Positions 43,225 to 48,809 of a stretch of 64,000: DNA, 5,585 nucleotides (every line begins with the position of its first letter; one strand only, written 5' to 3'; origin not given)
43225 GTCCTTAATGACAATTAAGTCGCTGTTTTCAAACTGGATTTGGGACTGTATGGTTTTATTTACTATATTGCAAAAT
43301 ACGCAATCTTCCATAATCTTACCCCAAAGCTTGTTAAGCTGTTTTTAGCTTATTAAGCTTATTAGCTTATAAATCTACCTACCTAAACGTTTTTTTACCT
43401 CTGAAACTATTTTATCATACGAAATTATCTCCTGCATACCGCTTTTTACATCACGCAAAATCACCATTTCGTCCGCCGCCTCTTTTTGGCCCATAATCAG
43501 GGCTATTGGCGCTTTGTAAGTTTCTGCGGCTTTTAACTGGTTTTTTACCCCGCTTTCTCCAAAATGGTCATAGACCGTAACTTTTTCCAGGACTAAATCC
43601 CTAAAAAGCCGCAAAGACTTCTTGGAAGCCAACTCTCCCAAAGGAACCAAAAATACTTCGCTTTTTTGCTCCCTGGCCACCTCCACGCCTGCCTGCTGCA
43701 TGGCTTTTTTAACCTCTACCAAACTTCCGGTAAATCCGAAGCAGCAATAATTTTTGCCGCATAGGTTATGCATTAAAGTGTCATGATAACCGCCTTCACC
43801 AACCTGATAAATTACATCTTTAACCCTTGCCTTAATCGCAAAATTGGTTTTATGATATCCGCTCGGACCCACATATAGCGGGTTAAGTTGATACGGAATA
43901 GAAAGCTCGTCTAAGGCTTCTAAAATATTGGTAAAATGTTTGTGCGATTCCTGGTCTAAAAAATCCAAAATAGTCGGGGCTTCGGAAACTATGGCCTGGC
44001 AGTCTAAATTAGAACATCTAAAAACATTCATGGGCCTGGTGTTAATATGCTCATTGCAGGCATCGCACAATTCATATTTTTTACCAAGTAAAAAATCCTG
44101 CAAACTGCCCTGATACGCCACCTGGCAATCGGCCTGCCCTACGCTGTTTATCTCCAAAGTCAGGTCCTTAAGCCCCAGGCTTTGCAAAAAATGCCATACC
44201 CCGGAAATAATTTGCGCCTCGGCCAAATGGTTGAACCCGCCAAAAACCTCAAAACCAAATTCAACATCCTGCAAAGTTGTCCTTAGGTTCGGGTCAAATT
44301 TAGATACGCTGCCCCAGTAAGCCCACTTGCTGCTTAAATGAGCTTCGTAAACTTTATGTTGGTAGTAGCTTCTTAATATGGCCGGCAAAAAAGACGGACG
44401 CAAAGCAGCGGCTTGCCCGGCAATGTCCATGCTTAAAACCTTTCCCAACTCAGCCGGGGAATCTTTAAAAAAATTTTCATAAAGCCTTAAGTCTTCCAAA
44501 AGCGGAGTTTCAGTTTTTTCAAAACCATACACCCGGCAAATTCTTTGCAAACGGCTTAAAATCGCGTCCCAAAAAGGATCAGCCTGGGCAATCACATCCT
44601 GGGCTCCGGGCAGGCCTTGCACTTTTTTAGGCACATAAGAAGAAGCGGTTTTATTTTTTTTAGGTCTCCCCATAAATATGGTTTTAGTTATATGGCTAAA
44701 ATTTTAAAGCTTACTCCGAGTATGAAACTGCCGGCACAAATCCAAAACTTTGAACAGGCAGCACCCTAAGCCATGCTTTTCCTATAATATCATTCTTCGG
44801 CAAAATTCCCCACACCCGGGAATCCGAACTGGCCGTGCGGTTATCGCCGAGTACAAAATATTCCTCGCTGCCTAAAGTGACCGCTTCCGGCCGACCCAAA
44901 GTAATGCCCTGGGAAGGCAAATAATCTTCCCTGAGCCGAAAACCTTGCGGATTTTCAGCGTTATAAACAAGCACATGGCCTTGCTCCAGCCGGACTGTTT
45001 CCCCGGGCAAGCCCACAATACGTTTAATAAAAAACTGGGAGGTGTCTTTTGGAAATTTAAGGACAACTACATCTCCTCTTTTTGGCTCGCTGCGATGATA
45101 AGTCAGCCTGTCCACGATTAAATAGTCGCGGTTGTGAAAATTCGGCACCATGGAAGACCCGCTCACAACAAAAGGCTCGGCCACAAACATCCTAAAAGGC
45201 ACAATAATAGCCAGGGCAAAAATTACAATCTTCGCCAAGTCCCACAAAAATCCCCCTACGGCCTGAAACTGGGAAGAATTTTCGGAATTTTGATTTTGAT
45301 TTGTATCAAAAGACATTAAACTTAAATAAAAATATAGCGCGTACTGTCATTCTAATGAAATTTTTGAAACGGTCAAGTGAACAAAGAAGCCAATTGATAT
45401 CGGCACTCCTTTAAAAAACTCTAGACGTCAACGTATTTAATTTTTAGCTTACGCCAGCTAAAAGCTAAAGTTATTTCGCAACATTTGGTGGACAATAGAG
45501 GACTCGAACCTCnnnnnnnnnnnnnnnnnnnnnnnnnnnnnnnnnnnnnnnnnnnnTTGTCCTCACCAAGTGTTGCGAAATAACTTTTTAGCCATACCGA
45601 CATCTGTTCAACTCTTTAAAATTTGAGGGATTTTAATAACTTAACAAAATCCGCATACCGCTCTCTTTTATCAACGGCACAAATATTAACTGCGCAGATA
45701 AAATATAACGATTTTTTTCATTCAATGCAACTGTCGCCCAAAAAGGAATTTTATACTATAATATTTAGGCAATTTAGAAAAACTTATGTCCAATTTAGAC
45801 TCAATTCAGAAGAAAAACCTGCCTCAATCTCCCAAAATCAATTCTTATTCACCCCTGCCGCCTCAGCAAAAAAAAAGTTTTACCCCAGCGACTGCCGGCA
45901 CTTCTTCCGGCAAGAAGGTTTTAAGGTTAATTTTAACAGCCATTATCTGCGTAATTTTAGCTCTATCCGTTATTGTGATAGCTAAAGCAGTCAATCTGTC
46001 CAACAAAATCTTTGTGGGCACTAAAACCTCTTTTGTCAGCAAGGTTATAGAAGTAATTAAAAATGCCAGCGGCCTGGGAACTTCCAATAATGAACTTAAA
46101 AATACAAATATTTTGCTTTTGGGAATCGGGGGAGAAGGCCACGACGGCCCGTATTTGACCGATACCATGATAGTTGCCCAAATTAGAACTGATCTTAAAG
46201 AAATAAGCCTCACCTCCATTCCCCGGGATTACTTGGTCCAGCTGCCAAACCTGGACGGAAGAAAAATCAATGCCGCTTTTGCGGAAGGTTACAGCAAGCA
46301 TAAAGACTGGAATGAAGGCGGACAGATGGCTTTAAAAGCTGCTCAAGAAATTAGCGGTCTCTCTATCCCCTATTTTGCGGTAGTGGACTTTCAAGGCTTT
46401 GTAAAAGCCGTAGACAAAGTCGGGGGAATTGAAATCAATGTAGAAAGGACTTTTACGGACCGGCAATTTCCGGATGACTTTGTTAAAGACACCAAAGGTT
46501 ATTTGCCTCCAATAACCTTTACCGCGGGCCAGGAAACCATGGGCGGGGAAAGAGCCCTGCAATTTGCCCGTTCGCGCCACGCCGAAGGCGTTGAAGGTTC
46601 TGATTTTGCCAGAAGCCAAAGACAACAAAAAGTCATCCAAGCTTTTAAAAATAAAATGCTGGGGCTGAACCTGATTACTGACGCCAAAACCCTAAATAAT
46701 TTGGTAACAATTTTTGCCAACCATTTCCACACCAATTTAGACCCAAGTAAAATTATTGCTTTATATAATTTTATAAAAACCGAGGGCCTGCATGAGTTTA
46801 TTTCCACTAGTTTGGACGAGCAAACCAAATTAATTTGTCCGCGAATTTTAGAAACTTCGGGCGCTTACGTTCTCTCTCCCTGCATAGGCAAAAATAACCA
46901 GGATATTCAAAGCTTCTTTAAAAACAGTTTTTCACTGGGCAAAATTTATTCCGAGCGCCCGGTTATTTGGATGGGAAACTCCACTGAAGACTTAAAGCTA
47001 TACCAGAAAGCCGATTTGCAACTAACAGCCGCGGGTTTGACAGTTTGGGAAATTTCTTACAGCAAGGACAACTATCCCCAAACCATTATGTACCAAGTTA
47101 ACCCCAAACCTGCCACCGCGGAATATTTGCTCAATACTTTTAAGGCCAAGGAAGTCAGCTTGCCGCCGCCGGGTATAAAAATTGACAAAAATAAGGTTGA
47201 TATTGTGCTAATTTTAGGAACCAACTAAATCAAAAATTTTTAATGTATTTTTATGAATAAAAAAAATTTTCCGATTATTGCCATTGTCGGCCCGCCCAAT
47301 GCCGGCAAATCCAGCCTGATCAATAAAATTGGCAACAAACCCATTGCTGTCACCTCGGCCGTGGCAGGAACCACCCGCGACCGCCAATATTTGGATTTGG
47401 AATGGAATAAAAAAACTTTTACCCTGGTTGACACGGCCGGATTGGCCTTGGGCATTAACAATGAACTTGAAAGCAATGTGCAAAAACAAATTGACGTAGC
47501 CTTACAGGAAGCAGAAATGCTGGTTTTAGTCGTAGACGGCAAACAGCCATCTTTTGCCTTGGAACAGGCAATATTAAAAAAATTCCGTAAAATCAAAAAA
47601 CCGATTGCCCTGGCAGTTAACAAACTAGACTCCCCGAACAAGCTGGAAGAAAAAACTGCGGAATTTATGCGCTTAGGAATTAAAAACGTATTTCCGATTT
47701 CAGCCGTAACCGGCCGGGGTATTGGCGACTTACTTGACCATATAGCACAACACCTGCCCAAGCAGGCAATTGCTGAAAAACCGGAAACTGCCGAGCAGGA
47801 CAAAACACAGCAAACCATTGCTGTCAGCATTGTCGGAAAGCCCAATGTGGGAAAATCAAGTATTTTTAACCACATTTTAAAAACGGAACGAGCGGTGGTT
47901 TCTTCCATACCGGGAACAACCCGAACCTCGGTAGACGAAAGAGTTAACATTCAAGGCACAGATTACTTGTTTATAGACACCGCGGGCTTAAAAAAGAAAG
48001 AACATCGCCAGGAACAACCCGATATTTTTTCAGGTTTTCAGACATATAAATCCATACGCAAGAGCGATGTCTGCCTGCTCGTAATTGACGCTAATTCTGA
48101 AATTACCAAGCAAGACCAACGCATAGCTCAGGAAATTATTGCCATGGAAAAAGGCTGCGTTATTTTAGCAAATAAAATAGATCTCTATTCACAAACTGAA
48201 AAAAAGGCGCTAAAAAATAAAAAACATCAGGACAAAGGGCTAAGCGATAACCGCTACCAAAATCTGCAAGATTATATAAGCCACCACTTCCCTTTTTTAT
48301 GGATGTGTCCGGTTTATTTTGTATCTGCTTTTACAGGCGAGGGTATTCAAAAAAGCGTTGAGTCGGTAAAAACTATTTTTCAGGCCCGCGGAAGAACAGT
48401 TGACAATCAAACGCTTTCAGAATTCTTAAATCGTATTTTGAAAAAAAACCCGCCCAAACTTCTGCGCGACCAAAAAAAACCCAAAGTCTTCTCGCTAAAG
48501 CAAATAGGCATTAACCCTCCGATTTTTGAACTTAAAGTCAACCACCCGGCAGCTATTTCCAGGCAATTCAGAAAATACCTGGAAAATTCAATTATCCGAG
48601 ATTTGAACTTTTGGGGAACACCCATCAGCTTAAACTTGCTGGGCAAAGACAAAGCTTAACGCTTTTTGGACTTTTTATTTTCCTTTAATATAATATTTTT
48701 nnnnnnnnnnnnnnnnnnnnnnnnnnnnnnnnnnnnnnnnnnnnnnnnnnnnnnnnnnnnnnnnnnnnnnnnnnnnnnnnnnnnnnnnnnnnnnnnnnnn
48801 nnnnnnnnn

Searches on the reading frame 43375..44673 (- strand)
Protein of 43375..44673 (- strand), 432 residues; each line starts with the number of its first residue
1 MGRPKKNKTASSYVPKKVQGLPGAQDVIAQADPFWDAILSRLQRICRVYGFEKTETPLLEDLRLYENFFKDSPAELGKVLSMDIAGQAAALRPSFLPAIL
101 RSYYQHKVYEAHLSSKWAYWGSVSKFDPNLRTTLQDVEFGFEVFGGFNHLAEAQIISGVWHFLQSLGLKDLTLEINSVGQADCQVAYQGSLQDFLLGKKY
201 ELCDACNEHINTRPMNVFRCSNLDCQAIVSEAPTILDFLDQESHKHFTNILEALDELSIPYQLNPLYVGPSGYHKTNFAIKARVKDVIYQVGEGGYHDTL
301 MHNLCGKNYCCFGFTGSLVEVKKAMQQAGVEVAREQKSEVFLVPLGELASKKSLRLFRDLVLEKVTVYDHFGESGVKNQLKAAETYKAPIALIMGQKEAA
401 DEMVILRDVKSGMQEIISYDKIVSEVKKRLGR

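Call 9: search_protein_families(library=pfam, proteins=[window:43375-44673:-], max_evalue=0.001)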
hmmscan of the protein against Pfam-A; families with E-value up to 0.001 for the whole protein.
window:43375-44673:- (432 aa): 2 families
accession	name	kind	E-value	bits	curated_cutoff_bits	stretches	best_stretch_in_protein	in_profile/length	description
PF13393.11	tRNA-synt_His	-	8.9e-19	68.3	25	1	26-318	4-305/308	Histidyl-tRNA synthetase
PF03129.25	HGTP_anticodon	-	5.5e-08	33.3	21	1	339-429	1-94/94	Anticodon binding domain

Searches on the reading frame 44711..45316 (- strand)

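Call 9: search_protein_families(library=pfam, proteins=[window:44711-45316:-], max_evalue=0.001)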
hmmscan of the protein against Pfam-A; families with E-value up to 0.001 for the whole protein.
window:44711-45316:- (201 aa): 2 families
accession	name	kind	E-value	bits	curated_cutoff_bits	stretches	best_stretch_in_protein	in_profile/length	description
PF10502.14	Peptidase_S26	-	7.5e-42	143.6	22.9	1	25-185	2-167/168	Signal peptidase, peptidase S26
PF00717.28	Peptidase_S24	-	2.4e-06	27.7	23.3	1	50-110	39-91/116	Peptidase S24-like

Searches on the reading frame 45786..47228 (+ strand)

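Call 9: search_protein_families(library=pfam, proteins=[window:45786-47228:+], max_evalue=0.001)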
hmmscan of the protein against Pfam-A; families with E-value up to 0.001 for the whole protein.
window:45786-47228:+ (480 aa): 1 family
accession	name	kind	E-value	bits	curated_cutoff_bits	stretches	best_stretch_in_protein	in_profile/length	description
PF03816.19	LytR_cpsA_psr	-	3.3e-36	125.2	24.6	1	125-291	2-148/150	LytR_cpsA_psr family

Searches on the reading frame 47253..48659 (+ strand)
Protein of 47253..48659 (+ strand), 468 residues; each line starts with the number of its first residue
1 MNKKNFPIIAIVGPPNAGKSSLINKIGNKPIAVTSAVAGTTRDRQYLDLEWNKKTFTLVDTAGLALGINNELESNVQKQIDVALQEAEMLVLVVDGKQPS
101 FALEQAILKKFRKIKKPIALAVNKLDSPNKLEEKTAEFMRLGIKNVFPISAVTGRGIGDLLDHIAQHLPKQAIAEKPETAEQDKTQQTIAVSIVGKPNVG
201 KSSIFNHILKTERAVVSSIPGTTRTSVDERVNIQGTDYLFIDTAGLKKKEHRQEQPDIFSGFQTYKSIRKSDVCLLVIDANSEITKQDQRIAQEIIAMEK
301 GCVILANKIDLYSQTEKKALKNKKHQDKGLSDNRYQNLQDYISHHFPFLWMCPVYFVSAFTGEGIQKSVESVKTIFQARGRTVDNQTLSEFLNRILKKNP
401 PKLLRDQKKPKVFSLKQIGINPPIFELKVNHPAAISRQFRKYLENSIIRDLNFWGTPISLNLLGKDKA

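Call 82: search_protein_families(library=pfam, proteins=[window:47253-48659:+], max_evalue=0.0001)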
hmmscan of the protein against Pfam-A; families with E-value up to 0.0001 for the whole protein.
window:47253-48659:+ (468 aa): 18 families
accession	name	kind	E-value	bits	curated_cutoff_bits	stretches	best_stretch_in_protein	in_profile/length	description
PF01926.29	MMR_HSR1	-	3.5e-51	172.5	21.9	2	191-308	2-113/113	50S ribosome-binding GTPase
PF00009.33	GTP_EFTU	-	5.4e-25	88.5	26.5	2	263-376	85-186/188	Elongation factor Tu GTP binding domain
PF02421.24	FeoB_N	-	6.1e-24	84.8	27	2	9-164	3-156/156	Ferrous iron transport protein B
PF14714.11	KH_dom-like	-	7.5e-16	58.6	27.3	1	384-461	3-79/81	KH-domain-like of EngA bacterial GTPase enzymes, C-terminal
PF00350.29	Dynamin_N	-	2.8e-13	50.6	27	0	235-304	100-163/168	Dynamin family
PF04548.22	AIG1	-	1.6e-11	44.4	27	1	193-298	5-110/212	AIG1 family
PF08477.19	Roc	-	7.8e-08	33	27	0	191-310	2-119/119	Ras of Complex, Roc, domain of DAPkinase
PF03193.22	RsgA_GTPase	-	2.4e-07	31.2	30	0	189-247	107-169/174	RsgA GTPase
PF00071.28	Ras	-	1.1e-06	28.8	21.6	0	193-317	4-122/162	Ras family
PF00625.27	Guanylate_kin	-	1.3e-06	28.6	25.2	0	193-250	7-63/182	Guanylate kinase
PF10662.15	PduV-EutP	-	4.1e-06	27.1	21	0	11-165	6-142/143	Ethanolamine utilisation - propanediol utilisation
PF09439.16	SRPRB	-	4.9e-06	26.5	25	0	6-95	3-81/178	Signal recognition particle receptor beta subunit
PF03308.22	MeaB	-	6.3e-06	25.8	23.1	0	145-187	212-254/273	Methylmalonyl Co-A mutase-associated GTPase MeaB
PF02492.25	cobW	-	1.1e-05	25.5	20.7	0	234-325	82-170/180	CobW/HypB/UreG, nucleotide-binding domain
PF00448.28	SRP54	-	1.5e-05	25.1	22.7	0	230-286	78-129/196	SRP54-type protein, GTPase domain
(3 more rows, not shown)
